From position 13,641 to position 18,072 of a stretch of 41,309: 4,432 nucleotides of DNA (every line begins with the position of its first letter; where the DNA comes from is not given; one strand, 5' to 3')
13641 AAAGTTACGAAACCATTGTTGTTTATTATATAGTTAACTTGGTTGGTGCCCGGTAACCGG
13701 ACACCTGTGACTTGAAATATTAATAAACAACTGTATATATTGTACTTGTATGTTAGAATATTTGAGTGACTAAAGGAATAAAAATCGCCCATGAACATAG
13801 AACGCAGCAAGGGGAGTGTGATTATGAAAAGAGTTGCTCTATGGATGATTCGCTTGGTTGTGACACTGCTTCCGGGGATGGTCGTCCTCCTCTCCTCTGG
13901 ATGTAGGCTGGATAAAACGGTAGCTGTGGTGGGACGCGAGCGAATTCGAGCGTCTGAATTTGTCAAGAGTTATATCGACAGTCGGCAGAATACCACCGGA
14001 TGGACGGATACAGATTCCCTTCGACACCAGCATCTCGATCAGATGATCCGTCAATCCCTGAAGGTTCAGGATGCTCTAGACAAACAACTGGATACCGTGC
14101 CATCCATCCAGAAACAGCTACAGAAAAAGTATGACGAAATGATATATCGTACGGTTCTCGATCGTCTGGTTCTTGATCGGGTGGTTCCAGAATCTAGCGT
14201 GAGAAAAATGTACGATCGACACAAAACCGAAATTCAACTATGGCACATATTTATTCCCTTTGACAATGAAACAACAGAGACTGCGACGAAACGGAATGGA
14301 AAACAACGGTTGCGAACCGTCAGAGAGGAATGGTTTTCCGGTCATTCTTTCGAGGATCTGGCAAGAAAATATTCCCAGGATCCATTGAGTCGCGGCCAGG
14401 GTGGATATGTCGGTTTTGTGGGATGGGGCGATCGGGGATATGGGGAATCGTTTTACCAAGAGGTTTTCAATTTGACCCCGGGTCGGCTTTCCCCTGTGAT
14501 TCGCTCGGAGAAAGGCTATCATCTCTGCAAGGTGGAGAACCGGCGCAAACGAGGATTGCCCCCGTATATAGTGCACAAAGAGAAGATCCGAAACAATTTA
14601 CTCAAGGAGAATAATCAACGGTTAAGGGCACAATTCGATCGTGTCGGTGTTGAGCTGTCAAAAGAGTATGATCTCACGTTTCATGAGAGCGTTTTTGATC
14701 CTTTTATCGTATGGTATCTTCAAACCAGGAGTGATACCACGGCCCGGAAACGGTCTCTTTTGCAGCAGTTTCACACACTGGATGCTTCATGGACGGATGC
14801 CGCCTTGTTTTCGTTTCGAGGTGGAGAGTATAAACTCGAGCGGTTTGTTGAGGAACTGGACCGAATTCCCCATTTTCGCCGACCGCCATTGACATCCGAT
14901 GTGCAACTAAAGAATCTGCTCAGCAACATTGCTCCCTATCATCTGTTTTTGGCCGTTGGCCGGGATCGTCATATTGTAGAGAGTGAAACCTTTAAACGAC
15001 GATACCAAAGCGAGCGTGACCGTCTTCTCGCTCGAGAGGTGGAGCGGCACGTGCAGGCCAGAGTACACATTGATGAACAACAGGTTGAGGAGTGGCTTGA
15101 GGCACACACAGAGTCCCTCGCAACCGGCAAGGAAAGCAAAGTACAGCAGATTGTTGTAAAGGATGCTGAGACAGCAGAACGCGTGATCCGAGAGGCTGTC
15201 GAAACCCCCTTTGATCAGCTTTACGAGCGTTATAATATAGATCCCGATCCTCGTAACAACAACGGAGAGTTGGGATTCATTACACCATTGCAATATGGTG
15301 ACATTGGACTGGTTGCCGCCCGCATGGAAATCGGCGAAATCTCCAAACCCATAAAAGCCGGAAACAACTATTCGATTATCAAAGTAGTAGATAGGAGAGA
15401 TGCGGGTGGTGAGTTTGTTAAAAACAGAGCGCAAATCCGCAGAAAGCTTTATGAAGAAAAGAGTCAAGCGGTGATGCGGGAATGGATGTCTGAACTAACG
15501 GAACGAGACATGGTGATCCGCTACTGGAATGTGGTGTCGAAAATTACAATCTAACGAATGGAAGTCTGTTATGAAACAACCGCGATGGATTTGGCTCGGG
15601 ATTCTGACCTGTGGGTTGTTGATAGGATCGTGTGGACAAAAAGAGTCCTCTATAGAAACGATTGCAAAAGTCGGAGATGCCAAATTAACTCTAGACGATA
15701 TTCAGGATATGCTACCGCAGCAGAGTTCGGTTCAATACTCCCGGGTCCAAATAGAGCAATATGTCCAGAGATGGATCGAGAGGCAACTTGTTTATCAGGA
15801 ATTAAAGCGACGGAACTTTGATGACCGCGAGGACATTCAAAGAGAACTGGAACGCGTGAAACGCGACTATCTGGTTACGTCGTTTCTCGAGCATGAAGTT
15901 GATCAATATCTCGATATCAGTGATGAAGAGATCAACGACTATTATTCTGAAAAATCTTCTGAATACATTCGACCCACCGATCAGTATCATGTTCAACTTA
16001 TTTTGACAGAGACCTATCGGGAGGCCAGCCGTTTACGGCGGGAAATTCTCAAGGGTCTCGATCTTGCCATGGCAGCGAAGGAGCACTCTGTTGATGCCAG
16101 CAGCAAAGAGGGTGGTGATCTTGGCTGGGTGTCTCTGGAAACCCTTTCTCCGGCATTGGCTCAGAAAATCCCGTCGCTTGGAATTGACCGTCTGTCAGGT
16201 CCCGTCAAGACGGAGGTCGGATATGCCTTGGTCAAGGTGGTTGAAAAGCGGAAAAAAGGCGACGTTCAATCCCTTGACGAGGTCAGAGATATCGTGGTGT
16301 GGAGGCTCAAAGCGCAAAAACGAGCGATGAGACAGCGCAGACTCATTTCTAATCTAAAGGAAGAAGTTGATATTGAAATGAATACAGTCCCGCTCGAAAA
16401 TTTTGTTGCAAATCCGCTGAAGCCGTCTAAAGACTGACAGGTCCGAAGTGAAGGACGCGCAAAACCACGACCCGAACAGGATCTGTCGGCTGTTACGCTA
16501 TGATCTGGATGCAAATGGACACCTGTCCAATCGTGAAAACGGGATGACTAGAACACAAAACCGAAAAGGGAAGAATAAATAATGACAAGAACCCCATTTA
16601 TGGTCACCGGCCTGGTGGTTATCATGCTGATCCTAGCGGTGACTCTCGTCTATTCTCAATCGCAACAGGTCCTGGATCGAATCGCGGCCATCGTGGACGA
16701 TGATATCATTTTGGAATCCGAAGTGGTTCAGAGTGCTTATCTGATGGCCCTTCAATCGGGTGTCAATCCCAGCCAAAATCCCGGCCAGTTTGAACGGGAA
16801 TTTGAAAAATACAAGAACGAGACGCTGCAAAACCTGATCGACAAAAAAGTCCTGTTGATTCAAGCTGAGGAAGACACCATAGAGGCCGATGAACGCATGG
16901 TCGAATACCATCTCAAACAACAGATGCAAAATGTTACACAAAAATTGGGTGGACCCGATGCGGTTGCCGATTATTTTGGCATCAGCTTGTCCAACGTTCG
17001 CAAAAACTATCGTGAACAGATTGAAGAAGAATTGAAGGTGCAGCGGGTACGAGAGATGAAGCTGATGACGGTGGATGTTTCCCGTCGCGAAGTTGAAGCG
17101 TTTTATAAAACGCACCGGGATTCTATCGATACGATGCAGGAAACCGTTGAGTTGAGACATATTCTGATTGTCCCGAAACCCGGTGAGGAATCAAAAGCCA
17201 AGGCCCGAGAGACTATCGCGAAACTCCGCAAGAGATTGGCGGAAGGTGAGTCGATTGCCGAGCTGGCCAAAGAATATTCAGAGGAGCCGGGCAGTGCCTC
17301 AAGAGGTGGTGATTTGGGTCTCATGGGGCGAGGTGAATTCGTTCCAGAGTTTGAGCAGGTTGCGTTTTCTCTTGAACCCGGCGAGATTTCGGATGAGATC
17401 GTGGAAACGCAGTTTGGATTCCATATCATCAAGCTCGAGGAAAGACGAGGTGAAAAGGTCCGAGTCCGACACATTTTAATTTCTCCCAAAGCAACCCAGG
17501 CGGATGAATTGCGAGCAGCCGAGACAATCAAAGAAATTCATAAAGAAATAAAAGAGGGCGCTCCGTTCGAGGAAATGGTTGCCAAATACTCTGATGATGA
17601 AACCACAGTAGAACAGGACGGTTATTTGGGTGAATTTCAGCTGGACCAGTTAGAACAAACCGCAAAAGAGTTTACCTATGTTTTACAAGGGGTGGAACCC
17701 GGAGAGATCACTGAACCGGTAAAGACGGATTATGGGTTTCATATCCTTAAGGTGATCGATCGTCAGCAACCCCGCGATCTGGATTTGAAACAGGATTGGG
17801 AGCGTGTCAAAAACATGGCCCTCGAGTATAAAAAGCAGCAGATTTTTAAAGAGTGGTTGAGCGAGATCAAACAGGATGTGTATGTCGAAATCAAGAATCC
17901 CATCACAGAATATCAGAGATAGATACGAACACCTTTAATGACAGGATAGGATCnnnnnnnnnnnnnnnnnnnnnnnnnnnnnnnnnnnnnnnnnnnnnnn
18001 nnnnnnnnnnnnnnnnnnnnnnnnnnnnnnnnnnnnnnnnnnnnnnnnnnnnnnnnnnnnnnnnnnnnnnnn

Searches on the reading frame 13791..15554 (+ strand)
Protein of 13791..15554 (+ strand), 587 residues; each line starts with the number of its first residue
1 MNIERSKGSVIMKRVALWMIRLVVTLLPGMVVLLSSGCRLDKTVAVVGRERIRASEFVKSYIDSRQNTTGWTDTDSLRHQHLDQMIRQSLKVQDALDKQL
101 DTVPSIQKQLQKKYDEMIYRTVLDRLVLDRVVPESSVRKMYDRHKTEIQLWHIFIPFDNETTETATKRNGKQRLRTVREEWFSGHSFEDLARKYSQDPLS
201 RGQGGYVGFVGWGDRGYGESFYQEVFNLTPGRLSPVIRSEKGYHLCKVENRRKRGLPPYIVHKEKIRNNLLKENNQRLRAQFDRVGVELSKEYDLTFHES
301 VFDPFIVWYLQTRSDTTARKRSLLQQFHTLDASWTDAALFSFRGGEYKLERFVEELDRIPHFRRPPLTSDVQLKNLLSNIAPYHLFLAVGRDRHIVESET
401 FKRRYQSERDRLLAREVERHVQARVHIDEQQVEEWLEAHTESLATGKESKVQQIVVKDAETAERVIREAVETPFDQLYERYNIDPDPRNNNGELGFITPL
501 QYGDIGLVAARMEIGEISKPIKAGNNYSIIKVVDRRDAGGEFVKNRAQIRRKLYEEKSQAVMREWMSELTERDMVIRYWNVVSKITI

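Call 6: search_protein_families(library=pfam, proteins=[window:13791-15554:+], max_evalue=0.00001)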
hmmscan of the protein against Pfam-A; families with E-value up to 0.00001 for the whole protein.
window:13791-15554:+ (587 aa): 3 families
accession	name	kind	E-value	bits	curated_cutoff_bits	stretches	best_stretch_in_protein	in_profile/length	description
PF00639.27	Rotamase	-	2.8e-23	83.1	21.7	1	152-249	1-96/97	PPIC-type PPIASE domain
PF13616.12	Rotamase_3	-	1.3e-20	74.5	22.5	1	139-251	5-115/116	PPIC-type PPIASE domain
PF13145.12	Rotamase_2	-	1.8e-16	61.5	27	1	427-538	1-111/121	PPIC-type PPIASE domain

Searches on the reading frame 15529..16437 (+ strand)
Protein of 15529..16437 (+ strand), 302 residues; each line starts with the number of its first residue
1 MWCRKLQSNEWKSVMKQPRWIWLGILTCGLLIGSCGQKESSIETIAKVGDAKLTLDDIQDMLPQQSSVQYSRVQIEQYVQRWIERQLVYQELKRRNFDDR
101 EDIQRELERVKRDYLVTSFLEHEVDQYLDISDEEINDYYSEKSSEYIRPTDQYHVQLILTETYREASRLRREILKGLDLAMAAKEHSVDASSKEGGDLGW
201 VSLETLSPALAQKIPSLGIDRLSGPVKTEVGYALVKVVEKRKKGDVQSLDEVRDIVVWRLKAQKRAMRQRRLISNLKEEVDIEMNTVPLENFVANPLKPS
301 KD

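Call 6: search_protein_families(library=pfam, proteins=[window:15529-16437:+], max_evalue=0.00001)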
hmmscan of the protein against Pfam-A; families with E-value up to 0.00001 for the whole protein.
window:15529-16437:+ (302 aa): 3 families
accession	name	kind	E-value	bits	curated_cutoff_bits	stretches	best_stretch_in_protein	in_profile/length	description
PF13145.12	Rotamase_2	-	2.3e-15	57.9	27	1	130-254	1-121/121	PPIC-type PPIASE domain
PF00639.27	Rotamase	-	8.3e-14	52.8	21.7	1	161-238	17-96/97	PPIC-type PPIASE domain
PF13616.12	Rotamase_3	-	5.5e-11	43.5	22.5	1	164-241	38-116/116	PPIC-type PPIASE domain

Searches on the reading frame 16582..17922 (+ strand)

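Call 6: search_protein_families(library=pfam, proteins=[window:16582-17922:+], max_evalue=0.00001)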
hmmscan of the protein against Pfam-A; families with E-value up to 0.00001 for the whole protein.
window:16582-17922:+ (446 aa): 4 families
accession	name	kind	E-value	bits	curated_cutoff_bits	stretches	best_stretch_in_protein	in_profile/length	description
PF00639.27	Rotamase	-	3.4e-52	175.8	21.7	2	193-286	1-96/97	PPIC-type PPIASE domain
PF13616.12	Rotamase_3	-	5.3e-50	169.3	22.5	2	185-288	12-115/116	PPIC-type PPIASE domain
PF13145.12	Rotamase_2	-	7.2e-22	78.9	27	2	166-293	1-113/121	PPIC-type PPIASE domain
PF09312.16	SurA_N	-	4.7e-08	33.6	30.8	1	31-157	1-118/118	SurA N-terminal domain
